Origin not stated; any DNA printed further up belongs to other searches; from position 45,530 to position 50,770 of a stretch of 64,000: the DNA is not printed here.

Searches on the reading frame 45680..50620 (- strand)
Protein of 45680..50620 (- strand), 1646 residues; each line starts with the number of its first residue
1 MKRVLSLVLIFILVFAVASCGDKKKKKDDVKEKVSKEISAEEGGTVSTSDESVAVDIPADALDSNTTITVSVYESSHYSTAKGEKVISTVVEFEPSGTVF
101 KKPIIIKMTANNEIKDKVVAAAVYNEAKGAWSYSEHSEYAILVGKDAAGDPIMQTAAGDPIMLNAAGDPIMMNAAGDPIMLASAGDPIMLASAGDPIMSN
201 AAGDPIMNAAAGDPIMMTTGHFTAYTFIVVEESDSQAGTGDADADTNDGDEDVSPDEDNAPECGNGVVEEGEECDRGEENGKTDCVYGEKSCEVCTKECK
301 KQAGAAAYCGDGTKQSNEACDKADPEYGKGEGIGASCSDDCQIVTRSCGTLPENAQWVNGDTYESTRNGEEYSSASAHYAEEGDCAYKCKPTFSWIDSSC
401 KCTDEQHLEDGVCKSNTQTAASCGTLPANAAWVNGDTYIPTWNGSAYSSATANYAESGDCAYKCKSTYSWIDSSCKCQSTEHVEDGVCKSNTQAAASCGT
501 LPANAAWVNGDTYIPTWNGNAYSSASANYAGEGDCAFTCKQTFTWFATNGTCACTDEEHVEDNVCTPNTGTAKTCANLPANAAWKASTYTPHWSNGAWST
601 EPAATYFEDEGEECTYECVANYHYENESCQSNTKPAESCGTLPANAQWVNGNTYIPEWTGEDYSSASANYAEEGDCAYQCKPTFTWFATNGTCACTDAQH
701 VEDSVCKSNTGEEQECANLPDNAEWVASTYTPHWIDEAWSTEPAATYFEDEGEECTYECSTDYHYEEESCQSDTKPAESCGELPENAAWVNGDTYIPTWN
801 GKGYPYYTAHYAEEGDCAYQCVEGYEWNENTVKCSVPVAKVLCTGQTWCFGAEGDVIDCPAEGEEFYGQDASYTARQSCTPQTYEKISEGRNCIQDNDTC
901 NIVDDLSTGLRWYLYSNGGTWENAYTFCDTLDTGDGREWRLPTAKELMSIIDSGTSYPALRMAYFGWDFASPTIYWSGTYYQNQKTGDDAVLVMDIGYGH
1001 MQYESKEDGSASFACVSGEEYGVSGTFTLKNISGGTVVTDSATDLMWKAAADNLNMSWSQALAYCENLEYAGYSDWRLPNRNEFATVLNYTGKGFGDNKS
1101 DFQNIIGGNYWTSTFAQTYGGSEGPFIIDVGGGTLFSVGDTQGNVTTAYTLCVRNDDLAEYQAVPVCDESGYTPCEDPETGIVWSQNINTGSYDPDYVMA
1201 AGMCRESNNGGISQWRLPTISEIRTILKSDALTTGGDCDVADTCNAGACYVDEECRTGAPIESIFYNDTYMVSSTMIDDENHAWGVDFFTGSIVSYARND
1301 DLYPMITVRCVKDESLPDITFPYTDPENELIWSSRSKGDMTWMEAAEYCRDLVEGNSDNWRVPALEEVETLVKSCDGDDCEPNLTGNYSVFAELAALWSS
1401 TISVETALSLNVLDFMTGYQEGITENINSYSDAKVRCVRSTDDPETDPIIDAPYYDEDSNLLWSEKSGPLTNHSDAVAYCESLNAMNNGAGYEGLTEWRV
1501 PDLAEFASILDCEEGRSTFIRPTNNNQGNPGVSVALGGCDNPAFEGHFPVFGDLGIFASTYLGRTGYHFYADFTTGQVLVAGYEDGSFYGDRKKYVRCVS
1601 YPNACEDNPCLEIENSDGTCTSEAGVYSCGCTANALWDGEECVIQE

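Call 3: search_protein_families(library=pfam, proteins=[window:45680-50620:-], max_evalue=1)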
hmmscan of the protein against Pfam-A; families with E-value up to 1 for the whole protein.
window:45680-50620:- (1646 aa): 3 families
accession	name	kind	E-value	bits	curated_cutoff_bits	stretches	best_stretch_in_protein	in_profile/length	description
PF07603.17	Lcl_C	-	9.7e-77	255.3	34.9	5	1037-1136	2-103/117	Lcl C-terminal domain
PF00791.26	ZU5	-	1.2e-06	29.1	21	1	41-116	7-86/97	ZU5 domain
PF14083.11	PGDYG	-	0.048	14.4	27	0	145-166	74-95/102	PGDYG protein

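Call 69: search_protein_families(library=ncbifam, proteins=[window:45680-50620:-], max_evalue=0.01)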
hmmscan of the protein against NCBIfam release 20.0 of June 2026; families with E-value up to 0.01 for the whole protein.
window:45680-50620:- (1646 aa): 1 family
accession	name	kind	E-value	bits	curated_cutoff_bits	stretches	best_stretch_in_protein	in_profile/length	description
NF008627.0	PRK11615.1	equivalog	0.0014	18.3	221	1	1-91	1-88/185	DcrB family lipoprotein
